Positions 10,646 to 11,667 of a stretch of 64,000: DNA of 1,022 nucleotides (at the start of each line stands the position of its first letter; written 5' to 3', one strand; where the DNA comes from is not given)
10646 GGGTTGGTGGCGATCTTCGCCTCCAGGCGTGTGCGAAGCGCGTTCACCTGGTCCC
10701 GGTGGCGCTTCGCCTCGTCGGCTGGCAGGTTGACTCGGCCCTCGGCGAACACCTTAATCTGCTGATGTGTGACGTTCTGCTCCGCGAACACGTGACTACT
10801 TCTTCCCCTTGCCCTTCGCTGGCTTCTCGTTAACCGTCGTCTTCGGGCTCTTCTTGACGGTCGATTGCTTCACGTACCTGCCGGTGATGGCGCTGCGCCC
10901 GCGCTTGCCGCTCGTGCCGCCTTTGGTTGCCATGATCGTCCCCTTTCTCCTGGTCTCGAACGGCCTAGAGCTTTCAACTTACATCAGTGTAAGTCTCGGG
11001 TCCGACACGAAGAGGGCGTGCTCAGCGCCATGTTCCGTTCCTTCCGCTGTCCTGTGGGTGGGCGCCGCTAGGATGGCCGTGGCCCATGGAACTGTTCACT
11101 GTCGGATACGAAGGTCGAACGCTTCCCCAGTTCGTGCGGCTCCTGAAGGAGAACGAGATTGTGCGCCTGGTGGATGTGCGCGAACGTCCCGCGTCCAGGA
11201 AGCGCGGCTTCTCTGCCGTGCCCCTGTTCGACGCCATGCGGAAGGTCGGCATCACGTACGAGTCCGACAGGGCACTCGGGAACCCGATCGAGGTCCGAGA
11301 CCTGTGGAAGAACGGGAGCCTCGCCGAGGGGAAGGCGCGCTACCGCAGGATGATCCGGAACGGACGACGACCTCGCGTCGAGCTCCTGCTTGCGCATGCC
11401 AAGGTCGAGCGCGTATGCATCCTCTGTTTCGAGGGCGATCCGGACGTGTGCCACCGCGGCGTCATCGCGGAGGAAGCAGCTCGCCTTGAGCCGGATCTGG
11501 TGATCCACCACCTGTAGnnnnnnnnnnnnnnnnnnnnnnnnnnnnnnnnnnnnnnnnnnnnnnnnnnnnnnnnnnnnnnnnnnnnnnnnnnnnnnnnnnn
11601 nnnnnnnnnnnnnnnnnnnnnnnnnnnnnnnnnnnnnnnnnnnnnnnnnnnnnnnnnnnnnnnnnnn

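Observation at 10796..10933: Unannotated 45-aa basic protein as first gene of a type III CBASS operon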

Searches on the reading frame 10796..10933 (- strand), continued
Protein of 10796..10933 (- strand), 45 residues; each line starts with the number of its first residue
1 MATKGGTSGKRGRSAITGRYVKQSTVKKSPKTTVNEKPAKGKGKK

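Call 83: search_dna_similar(query=window:10799-10933:-, collection=plasmids, mode=protein, max_evalue=0.1, max_rows=30)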
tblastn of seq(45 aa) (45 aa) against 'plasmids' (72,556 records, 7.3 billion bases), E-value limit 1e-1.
Records with a match: 32; places in all: 45; records where one place covers at least 80% of the query: 6.
Best place of each record, by identity: 80-90% 1; 60-80% 6; <60% 25.
By first word of the organism name: Mycobacteroides 9; Streptomyces 6; Mycolicibacterium 3; Mycobacterium 2; Tsukamurella 1; Marinibacterium 1; Sulfitobacter 1; Corynebacterium 1; Gordonia 1; Sphingorhabdus 1; and 6 more.
By predicted mobility (MOB-suite, as given by PLSDB): mobilizable 22; non-mobilizable 8; conjugative 2.
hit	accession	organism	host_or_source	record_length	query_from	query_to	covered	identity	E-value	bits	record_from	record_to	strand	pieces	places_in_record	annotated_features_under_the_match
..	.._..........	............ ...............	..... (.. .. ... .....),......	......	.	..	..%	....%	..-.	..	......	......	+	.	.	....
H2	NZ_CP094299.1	Streptomyces rimosus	pure culture,soil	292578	4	36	73%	75.8%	3e-7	50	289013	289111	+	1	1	hypothetical protein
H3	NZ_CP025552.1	Streptomyces rimosus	cell culture,lab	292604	4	36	73%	75.8%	3e-7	50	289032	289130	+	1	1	hypothetical protein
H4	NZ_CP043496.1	Streptomyces rimosus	Cell culture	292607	4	36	73%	75.8%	3e-7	50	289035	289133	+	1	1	hypothetical protein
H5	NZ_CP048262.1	Streptomyces rimosus subsp. rimosus ATCC 10970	-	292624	4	36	73%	75.8%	3e-7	50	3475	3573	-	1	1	hypothetical protein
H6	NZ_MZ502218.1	Streptomyces rimosus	-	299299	4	36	73%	75.8%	3e-7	50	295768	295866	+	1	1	hypothetical protein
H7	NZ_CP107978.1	Streptomyces coelicoflavus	-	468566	6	36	69%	80.6%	2e-8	54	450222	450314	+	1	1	hypothetical protein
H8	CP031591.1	Marinibacterium anthonyi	Isolate culture,marine surface water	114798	1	41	91%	56.1%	2e-2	37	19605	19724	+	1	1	hypothetical protein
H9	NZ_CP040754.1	Sulfitobacter sp. BSw21498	Seawater,seawater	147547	1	37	82%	54.1%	2e-3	40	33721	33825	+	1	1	none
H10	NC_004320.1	Corynebacterium efficiens YS-314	-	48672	13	45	73%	57.6%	2e-3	40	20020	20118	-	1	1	none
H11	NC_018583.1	Gordonia sp. KTR9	-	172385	4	37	76%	55.9%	7e-3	38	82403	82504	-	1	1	none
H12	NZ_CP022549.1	Sphingorhabdus sp. YGSMI21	cell culture,West sea sediment in South ...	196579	4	37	76%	55.9%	9e-2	35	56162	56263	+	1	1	none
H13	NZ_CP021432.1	Yoonia vestfoldensis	Skeletonema marinoi strain RO5AC,Cell ...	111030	1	37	82%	51.4%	2e-2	37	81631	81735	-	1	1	none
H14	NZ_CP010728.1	Phaeobacter inhibens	cell culture,clam larvae aquaculture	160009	1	37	82%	51.4%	2e-2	37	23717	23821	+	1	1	none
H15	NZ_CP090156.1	Roseivivax marinus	Bathymodiolus marisindicus,single cell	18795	7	37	69%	58.1%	1e-1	35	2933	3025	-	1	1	none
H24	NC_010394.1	Mycobacteroides abscessus ATCC 19977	-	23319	7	37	69%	54.8%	5e-2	36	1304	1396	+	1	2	hypothetical protein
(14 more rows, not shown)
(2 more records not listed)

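Call 84: get_annotated_region(hit=H24, flank=3500)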
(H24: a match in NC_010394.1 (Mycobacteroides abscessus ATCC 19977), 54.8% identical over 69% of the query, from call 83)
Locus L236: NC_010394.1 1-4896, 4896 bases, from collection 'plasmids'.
description: Mycobacteroides abscessus ATCC 19977 plasmid pMAB23, complete sequence
organism: Mycobacteroides abscessus ATCC 19977 (NCBI taxid 561007)
taxonomy: Bacteria; Actinomycetota; Actinomycetes; Mycobacteriales; Mycobacteriaceae; Mycobacteroides; Mycobacteroides abscessus; Mycobacteroides abscessus ATCC 19977
host: -; source: -; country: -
typing (MOB-suite, as given by PLSDB): mobilizable; replicon rep_cluster_1566; relaxase MOBF
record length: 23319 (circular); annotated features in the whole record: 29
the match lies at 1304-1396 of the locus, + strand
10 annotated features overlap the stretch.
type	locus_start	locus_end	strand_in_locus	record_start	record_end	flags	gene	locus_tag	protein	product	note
CDS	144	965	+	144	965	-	-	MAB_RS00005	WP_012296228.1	Fis family transcriptional regulator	-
CDS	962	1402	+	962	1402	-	-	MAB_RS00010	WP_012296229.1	hypothetical protein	-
CDS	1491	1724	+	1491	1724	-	-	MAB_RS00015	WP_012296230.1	hypothetical protein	-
CDS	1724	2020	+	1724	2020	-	-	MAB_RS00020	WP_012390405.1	hypothetical protein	-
CDS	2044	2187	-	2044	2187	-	-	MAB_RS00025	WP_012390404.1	hypothetical protein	-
CDS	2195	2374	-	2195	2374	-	-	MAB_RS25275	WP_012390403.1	hypothetical protein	-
CDS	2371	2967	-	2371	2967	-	-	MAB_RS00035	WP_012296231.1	recombinase family protein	GO:0006310 - DNA recombination [Evidence IEA]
CDS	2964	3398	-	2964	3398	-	-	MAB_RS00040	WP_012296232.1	Mercuric transporter MerT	-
CDS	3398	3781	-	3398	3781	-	-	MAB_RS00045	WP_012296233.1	metalloregulator ArsR/SmtB family transcription factor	GO:0006355 - regulation of DNA-templated transcription [Evidence IEA]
CDS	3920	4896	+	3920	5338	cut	merA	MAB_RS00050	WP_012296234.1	mercury(II) reductase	-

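Call 85: get_annotated_region(hit=H9, flank=3500)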
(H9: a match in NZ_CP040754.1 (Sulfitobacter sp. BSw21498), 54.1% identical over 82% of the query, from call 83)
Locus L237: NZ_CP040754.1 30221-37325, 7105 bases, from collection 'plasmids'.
description: Sulfitobacter sp. BSw21498 plasmid unnamed, complete sequence
organism: Sulfitobacter sp. BSw21498 (NCBI taxid 664426)
taxonomy: Bacteria; Pseudomonadota; Alphaproteobacteria; Rhodobacterales; Roseobacteraceae; Sulfitobacter; Sulfitobacter sp. BSw21498
host: -; source: Seawater,seawater; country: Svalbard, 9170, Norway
typing (MOB-suite, as given by PLSDB): conjugative; relaxase MOBP; mating-pair formation MPF_T
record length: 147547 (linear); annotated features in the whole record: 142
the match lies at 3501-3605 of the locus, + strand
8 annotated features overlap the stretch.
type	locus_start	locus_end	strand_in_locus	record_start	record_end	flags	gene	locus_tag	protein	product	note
CDS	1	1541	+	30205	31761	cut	-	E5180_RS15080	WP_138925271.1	LA2681 family HEPN domain-containing protein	-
CDS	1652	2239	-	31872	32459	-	-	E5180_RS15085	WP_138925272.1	hypothetical protein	-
CDS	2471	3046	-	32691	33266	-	-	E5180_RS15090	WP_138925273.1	ImmA/IrrE family metallo-endopeptidase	-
CDS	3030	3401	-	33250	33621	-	-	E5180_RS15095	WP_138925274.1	helix-turn-helix transcriptional regulator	-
CDS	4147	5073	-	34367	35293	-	-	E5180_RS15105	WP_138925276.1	tyrosine-type recombinase/integrase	GO:0015074 - DNA integration [Evidence IEA]; GO:0006310 - DNA recombination [Evidence IEA]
CDS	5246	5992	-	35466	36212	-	-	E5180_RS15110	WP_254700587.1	hypothetical protein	-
CDS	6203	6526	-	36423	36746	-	-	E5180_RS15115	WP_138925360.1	helix-turn-helix domain-containing protein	-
CDS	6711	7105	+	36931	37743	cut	-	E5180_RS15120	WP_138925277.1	class III extradiol ring-cleavage dioxygenase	-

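Call 86: get_annotated_region(hit=H1, flank=4000)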
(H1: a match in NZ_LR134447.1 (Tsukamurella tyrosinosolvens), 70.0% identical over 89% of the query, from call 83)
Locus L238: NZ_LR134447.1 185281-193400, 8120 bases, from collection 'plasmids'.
description: Tsukamurella tyrosinosolvens strain NCTC13231 plasmid 5, complete sequence
organism: Tsukamurella tyrosinosolvens (NCBI taxid 57704)
taxonomy: Bacteria; Actinomycetota; Actinomycetes; Mycobacteriales; Tsukamurellaceae; Tsukamurella; Tsukamurella tyrosinosolvens
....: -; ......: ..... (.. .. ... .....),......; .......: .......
typing (MOB-suite, as given by PLSDB): non-mobilizable
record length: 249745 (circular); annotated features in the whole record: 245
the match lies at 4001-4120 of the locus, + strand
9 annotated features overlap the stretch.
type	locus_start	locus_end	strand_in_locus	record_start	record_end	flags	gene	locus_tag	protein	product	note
CDS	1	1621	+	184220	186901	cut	-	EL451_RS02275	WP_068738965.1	fumarate reductase/succinate dehydrogenase flavoprotein subunit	-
CDS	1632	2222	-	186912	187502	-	-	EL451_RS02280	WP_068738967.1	hypothetical protein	-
CDS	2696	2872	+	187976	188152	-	-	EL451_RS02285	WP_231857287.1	helix-turn-helix transcriptional regulator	-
CDS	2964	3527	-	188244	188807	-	-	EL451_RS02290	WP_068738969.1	ImmA/IrrE family metallo-endopeptidase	-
CDS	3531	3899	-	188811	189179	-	-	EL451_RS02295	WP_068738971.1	XRE family transcriptional regulator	-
CDS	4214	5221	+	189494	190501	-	-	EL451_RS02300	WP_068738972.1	nucleotidyltransferase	-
CDS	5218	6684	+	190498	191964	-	-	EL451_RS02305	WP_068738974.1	ThiF family adenylyltransferase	-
CDS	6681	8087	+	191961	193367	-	-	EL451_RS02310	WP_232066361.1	Mov34/MPN/PAD-1 family protein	-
CDS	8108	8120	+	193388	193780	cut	-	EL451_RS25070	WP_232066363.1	SAVED domain-containing protein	-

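Call 88: get_annotated_region(hit=H8, flank=3500)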
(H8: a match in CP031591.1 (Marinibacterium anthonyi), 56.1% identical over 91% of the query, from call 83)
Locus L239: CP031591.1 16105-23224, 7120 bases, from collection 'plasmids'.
description: Marinibacterium anthonyi strain La 6 plasmid pLA6_006, complete sequence
organism: Marinibacterium anthonyi (NCBI taxid 2301217)
taxonomy: Bacteria; Pseudomonadota; Alphaproteobacteria; Rhodobacterales; Paracoccaceae; Marinibacterium; Marinibacterium anthonyi
host: -; source: Isolate culture,marine surface water; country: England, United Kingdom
typing (MOB-suite, as given by PLSDB): conjugative; relaxase MOBP; mating-pair formation MPF_T
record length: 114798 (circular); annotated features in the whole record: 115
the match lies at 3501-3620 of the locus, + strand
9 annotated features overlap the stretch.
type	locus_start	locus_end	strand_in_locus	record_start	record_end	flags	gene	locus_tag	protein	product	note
CDS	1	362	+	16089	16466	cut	-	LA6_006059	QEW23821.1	hypothetical protein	-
CDS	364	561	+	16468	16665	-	-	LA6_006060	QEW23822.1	hypothetical protein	-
CDS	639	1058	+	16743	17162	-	-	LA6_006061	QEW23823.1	hypothetical protein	-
CDS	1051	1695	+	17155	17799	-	-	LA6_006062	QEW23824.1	hypothetical protein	-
CDS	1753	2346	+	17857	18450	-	-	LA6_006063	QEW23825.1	hypothetical protein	-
CDS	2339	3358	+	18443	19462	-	-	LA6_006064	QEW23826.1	hypothetical protein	-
CDS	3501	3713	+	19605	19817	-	-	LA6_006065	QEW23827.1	hypothetical protein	-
CDS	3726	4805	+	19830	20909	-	-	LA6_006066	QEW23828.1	hypothetical protein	-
CDS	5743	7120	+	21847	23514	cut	-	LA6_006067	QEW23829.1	Transposase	-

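Call 96: fold_search(model_id=the predicted structure, library=pdb)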
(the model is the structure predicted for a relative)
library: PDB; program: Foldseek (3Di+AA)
matches with E <= 10: 4; with E <= 0.001: 0
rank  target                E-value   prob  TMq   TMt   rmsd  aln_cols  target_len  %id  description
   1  2gvi                  9.8e+00  0.08  0.38  0.10   3.3        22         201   23  Crystal structure of a putative formylmethanofuran dehydrogenase subunit e (ta1109) from thermoplasma acidophilum at 1.8 (released 2006-06-13)
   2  9v29_sB               9.8e+00  0.06  0.32  0.17   4.9        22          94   27  Cryo- EM structure of small subunit (body) of 75S ribosome with A/P- & P/E- tRNAs from Entamoeba histolytica bound to (released 2025-10-08)
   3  9v1j_sB               9.8e+00  0.06  0.32  0.16   4.9        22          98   27  Cryo- EM structure of small subunit (body) of 75S ribosome with P- tRNA from Entamoeba histolytica (released 2025-10-08)
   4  8rl2_CK               9.8e+00  0.04  0.38  0.14   4.8        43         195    9  Human pre-60S - State 5 (released 2025-01-15)

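Call 97: search_protein_families(library=pfam, proteins=[L001:1122-1907:+, L047:1743-5381:+, L054:547-4140:+, L064:3220-5085:+, L074:4107-5522:+, L044:6203-6667:+, L077:4676-5509:+, L012:4641-5027:+, L025:2757-3368:+, L051:3759-4643:+], max_evalue=0.001)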
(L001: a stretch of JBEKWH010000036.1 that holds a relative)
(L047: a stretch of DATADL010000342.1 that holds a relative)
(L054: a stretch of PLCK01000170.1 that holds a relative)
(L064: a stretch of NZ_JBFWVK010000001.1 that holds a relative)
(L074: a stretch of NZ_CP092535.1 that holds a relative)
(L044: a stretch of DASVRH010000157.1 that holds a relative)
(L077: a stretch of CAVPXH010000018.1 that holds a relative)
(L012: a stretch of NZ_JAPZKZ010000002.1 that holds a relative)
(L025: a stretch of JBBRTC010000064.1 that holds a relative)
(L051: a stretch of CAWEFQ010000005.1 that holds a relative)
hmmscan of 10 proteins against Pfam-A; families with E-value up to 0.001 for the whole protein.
L001:1122-1907:+ (262 aa): 2 families
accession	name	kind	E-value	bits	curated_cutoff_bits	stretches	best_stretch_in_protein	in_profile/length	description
PF01844.29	HNH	-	3.1e-12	46.9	21.4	1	219-259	1-45/47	HNH endonuclease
PF14279.12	HNH_5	-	1e-10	41.8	27.5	1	219-260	1-45/56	HNH endonuclease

L047:1743-5381:+ (1213 aa): 4 families
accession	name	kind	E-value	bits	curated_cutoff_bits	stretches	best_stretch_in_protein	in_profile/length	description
PF13527.13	Acetyltransf_9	-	2e-35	122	25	1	812-935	2-126/127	Acetyltransferase (GNAT) domain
PF13530.11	SCP2_2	-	3.8e-25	88.9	23.2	1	1110-1210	1-105/105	Sterol carrier protein domain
PF17668.7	Acetyltransf_17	-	1.1e-18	68.4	25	1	987-1093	2-101/114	Acetyltransferase (GNAT) domain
PF00583.31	Acetyltransf_1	-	1.3e-07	32.3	20.7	1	847-915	30-93/116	Acetyltransferase (GNAT) family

L054:547-4140:+ (1198 aa): 7 families
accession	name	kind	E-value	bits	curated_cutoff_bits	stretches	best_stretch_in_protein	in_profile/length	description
PF08751.17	TrwC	-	8.8e-75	252.4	25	1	9-360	1-285/286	TrwC relaxase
PF13604.12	AAA_30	-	5.3e-57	193.1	27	1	521-720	2-189/191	AAA domain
PF13245.12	AAA_19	-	1.8e-15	57.7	25.1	1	532-664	5-132/134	AAA domain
PF13086.12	AAA_11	-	4.8e-06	27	27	0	623-663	215-252/257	AAA domain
PF13401.12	AAA_22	-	2.6e-05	25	27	1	536-660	4-125/130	AAA domain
PF01443.25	Viral_helicase1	-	0.00019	21.7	21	0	852-893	178-223/228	Viral superfamily 1 RNA helicase core domain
PF13538.12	UvrD_C_2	-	0.00032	20.9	27.4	1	854-892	2-47/52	UvrD-like helicase C-terminal domain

L064:3220-5085:+ (622 aa): 3 families
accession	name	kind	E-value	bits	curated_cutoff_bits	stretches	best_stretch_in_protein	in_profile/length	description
PF00589.27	Phage_integrase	-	3.1e-20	73.1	27.1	1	380-587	2-169/172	Phage integrase family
PF22022.2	Phage_int_M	-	1.9e-06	28.4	27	1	267-360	1-93/96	Phage integrase central domain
PF14657.12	Arm-DNA-bind_4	-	0.00012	22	22.3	1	226-252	16-42/47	Arm DNA-binding domain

L074:4107-5522:+ (472 aa): 2 families
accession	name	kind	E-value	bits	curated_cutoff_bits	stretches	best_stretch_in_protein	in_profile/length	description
PF00589.27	Phage_integrase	-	1.8e-14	54.3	27.1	1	230-439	3-169/172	Phage integrase family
PF22022.2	Phage_int_M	-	1.1e-08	35.7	27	1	116-207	1-91/96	Phage integrase central domain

L044:6203-6667:+ (155 aa): 0 families

L077:4676-5509:+ (278 aa): 2 families
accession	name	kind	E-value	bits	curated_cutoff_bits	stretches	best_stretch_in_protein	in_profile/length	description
PF08378.17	NERD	-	3e-13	50.7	22.1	1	112-185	1-74/111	Nuclease-related domain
PF12670.12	DUF3792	-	0.0006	20.4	31.3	1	58-101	40-81/115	Protein of unknown function (DUF3792)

L012:4641-5027:+ (129 aa): 0 families

L025:2757-3368:+ (204 aa): 0 families

L051:3759-4643:+ (295 aa): 0 families

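Call 98: get_annotated_region(hit=H14, flank=2500)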
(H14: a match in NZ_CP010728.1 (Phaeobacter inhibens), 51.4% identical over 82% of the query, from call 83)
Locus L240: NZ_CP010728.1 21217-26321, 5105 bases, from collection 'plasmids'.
description: Phaeobacter inhibens strain P88 plasmid pP88_c, complete sequence
organism: Phaeobacter inhibens (NCBI taxid 221822)
taxonomy: Bacteria; Pseudomonadota; Alphaproteobacteria; Rhodobacterales; Roseobacteraceae; Phaeobacter; Phaeobacter inhibens
host: -; source: cell culture,clam larvae aquaculture; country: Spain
typing (MOB-suite, as given by PLSDB): mobilizable; relaxase MOBP
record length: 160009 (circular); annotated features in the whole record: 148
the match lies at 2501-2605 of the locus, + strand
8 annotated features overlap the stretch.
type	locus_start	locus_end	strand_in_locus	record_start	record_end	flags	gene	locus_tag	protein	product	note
CDS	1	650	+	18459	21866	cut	-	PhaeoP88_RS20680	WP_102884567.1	AAA family ATPase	-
CDS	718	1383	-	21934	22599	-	-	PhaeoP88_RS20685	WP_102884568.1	hypothetical protein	-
CDS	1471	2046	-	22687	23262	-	-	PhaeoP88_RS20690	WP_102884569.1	ImmA/IrrE family metallo-endopeptidase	-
CDS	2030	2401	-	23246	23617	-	-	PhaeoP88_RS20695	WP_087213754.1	helix-turn-helix domain-containing protein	-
CDS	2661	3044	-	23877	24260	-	-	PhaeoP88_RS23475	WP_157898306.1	hypothetical protein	-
CDS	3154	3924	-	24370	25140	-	-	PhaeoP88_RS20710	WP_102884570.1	tyrosine-type recombinase/integrase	GO:0015074 - DNA integration [Evidence IEA]; GO:0006310 - DNA recombination [Evidence IEA]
CDS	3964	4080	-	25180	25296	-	-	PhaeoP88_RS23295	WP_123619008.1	site-specific integrase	-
CDS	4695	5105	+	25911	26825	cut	-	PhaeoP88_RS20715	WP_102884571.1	zincin-like metallopeptidase domain-containing protein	-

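Call 99: get_annotated_region(hit=H13, flank=2500)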
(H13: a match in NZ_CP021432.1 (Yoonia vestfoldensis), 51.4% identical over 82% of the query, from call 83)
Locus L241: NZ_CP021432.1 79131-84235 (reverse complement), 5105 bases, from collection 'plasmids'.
description: Yoonia vestfoldensis strain SMR4r plasmid pSMR4r-1, complete sequence
organism: Yoonia vestfoldensis (NCBI taxid 245188)
taxonomy: Bacteria; Pseudomonadota; Alphaproteobacteria; Rhodobacterales; Paracoccaceae; Yoonia; Yoonia vestfoldensis
host: -; source: Skeletonema marinoi strain RO5AC,Cell culture,Top-layer sediments; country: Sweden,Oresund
typing (MOB-suite, as given by PLSDB): mobilizable; replicon rep_cluster_579; relaxase MOBP
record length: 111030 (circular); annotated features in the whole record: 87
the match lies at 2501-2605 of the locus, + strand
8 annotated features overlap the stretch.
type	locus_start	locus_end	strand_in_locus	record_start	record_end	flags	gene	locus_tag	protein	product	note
CDS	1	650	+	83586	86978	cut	-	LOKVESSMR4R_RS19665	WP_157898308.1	AAA family ATPase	-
CDS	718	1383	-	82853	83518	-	-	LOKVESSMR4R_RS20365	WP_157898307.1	hypothetical protein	-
CDS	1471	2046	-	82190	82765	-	-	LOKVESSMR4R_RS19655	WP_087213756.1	ImmA/IrrE family metallo-endopeptidase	-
CDS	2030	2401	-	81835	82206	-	-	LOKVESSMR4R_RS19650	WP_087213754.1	helix-turn-helix domain-containing protein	-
CDS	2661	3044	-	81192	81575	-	-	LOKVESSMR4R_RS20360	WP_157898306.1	hypothetical protein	-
CDS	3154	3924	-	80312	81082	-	-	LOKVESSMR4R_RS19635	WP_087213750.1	tyrosine-type recombinase/integrase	GO:0015074 - DNA integration [Evidence IEA]; GO:0006310 - DNA recombination [Evidence IEA]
CDS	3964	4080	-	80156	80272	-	-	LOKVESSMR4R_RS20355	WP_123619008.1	site-specific integrase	-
CDS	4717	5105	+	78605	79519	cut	-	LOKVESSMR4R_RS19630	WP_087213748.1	zincin-like metallopeptidase domain-containing protein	-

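Call 100: get_annotated_region(hit=H7, flank=4000)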
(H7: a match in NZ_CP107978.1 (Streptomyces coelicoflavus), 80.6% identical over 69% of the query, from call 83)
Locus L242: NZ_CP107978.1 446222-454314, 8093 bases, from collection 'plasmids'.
description: Streptomyces coelicoflavus strain NBC_00357 plasmid unnamed1, complete sequence
organism: Streptomyces coelicoflavus (NCBI taxid 285562)
taxonomy: Bacteria; Actinomycetota; Actinomycetes; Kitasatosporales; Streptomycetaceae; Streptomyces; Streptomyces coelicoflavus
host: -; source: -; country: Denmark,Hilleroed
typing (MOB-suite, as given by PLSDB): mobilizable; replicon rep_cluster_1910; relaxase MOBP
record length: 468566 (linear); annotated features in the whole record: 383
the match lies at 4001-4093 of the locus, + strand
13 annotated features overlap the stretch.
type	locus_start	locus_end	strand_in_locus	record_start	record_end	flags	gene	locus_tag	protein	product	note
CDS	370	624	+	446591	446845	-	-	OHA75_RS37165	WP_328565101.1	hypothetical protein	-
CDS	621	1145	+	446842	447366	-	-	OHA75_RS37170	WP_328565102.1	sigma-70 family RNA polymerase sigma factor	GO:0006352 - DNA-templated transcription initiation [Evidence IEA]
CDS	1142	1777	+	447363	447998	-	-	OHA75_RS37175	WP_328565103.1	hypothetical protein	-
CDS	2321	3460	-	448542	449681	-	-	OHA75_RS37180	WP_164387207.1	ImmA/IrrE family metallo-endopeptidase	-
CDS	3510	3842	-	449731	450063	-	-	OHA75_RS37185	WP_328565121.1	hypothetical protein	-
CDS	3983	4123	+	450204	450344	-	-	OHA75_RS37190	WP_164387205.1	hypothetical protein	-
CDS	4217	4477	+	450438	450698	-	-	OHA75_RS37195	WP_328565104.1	multiubiquitin domain-containing protein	-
CDS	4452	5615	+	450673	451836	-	-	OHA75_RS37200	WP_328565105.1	ThiF family adenylyltransferase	-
CDS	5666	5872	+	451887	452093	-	-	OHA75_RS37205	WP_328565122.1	DUF6527 family protein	-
CDS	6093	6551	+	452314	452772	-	-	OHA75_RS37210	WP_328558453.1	hypothetical protein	-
CDS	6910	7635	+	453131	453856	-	-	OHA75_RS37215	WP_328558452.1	hypothetical protein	-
CDS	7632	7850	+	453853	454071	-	-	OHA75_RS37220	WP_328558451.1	ATP-binding protein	-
CDS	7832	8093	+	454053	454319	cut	-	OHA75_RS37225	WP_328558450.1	hypothetical protein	-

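Call 117: predict_structure(alignment_id=A6)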
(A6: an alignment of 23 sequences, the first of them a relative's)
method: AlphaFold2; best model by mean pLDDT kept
length: 67 residues; sequences in the alignment: 23
mean_pLDDT: 71.1   pTM: 0.46
mean pLDDT of the five models: 71.1, 68.5, 66.8, 65.3, 59.5
residues with pLDDT >= 90: 0; 70-90: 48; 50-70: 17; < 50: 2
segments of 3 or more residues with pLDDT < 50: none
pLDDT, mean of each block of 10 residues (from residue 1): 64 78 75 60 76 76 68
secondary structure, 60 per line:
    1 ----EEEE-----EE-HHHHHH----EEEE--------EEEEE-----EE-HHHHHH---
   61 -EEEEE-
elements in order: E5-8 H17-22 E27-30 E39-43 H52-57 E62-66

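Call 119: fold_search(model_id=the predicted structure, library=pdb)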
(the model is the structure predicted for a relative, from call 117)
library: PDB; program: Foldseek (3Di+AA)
matches with E <= 10: 14; with E <= 0.001: 0
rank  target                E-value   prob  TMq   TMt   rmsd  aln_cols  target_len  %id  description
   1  5fgw_B                3.4e+00  0.16  0.39  0.11  12.5        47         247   11  Structure of Sda1 nuclease with bound zinc ion (released 2016-03-30)
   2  5fgw_C                3.6e+00  0.25  0.42  0.12  10.5        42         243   10  Structure of Sda1 nuclease with bound zinc ion (released 2016-03-30)
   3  7yqq_B                3.9e+00  0.08  0.29  0.06  10.6        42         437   19  Crystal Structure of Xcc NAMPT and its complex with NMN (released 2024-02-14)
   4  9ya0_AB               5.0e+00  0.05  0.31  0.06  13.7        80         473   11  Cryo-EM structure of pre-conoid ring 2 (PCR P2 ring)from Toxoplasma gondii (released 2025-11-19)
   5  5olm_A                6.4e+00  0.07  0.31  0.18   7.9        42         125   24  TRIM21 (released 2018-04-25)
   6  5ggn_B                6.9e+00  0.02  0.21  0.10   9.5        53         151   15  Crystal structure of N-terminal domain of human protein O-mannose beta-1,2-N-acetylglucosaminyltransferase in complex  (released 2016-08-10)
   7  5fgw_D                7.3e+00  0.15  0.42  0.12  10.2        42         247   10  Structure of Sda1 nuclease with bound zinc ion (released 2016-03-30)
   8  5ggl_A                7.8e+00  0.01  0.21  0.09   9.5        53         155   15  Crystal structure of N-terminal domain of human protein O-mannose beta-1,2-N-acetylglucosaminyltransferase in complex  (released 2016-08-10)
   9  2f23_A                8.3e+00  0.02  0.17  0.09   5.3        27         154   15  Crystal structure of GreA factor homolog 1 (Gfh1) protein of Thermus thermophilus (released 2006-05-30)
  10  5olm_B                8.9e+00  0.04  0.31  0.17  11.3        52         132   21  TRIM21 (released 2018-04-25)
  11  5fgw_A                9.5e+00  0.12  0.42  0.12  10.6        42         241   10  Structure of Sda1 nuclease with bound zinc ion (released 2016-03-30)
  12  5x3i_B                9.5e+00  0.02  0.20  0.02   5.7        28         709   21  Kfla1895 D451A mutant (released 2018-02-07)
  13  3in9_A                9.5e+00  0.01  0.21  0.06  11.0        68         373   16  Crystal structure of heparin lyase I complexed with disaccharide heparin (released 2009-09-29)
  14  6sao_A                9.5e+00  0.01  0.17  0.04   8.6        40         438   18  Structural and functional characterisation of three novel fungal amylases with enhanced stability and pH tolerance (released 2019-10-23)

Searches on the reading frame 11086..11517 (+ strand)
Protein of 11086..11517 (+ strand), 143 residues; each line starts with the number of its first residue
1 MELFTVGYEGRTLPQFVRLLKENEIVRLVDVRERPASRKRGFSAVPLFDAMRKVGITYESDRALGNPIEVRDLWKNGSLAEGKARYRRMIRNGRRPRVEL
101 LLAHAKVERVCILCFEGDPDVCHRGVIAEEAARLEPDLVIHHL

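Call 7: search_protein_families(library=pfam, proteins=[window:11086-11517:+], max_evalue=0.1)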
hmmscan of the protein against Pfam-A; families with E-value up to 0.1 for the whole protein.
window:11086-11517:+ (143 aa): 2 families
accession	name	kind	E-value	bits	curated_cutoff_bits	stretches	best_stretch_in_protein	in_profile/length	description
PF04343.18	DUF488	-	4.6e-20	72.9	22.2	1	13-129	2-119/121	Domain of unknown function DUF488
PF22751.1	DUF488-N3a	-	1.2e-06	29.2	27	1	83-129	64-112/118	Active DUF488-N3 subclade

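Call 8: search_protein_families(library=padloc, proteins=[window:11086-11517:+], max_evalue=0.1)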
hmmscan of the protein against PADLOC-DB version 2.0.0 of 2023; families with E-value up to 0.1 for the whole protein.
window:11086-11517:+ (143 aa): 4 families
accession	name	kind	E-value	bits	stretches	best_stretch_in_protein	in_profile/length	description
PDLC04505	PDC-M19A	-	8.3e-25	85.8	1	3-135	151-285/294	-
PDLC04657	PDC-M45B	-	1.5e-17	61.8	1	2-130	5-131/204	-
PDLC04504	PDC-M19A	-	6.9e-15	53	1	3-135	91-225/234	-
PDLC04658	PDC-M45C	-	2.1e-13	48.3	1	1-142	1-143/145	-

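Call 68: find_related_loci(query=window:11086-11514:+, collection=genome_contigs, flank=3000)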
Query window:11086-11514:+ (143 aa) in genome_contigs; peptide patterns used: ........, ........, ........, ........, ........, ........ (x = any residue, [..] = any of these).
343 stretches matched a pattern; 2 encode a relative of the query (tblastn E <= 1e-3); 2 distinct loci.
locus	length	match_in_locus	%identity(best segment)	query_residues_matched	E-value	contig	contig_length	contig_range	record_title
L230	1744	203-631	76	1-143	2e-76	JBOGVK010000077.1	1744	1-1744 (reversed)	MAG: Actinomycetota bacterium isolate TC-S_metawrap_bin.157 k127_2600666, whole genome shotgun sequence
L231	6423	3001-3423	30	3-128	3e-7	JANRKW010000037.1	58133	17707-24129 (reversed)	MAG: Isosphaeraceae bacterium isolate bins.117 k141_1652069, whole genome shotgun sequence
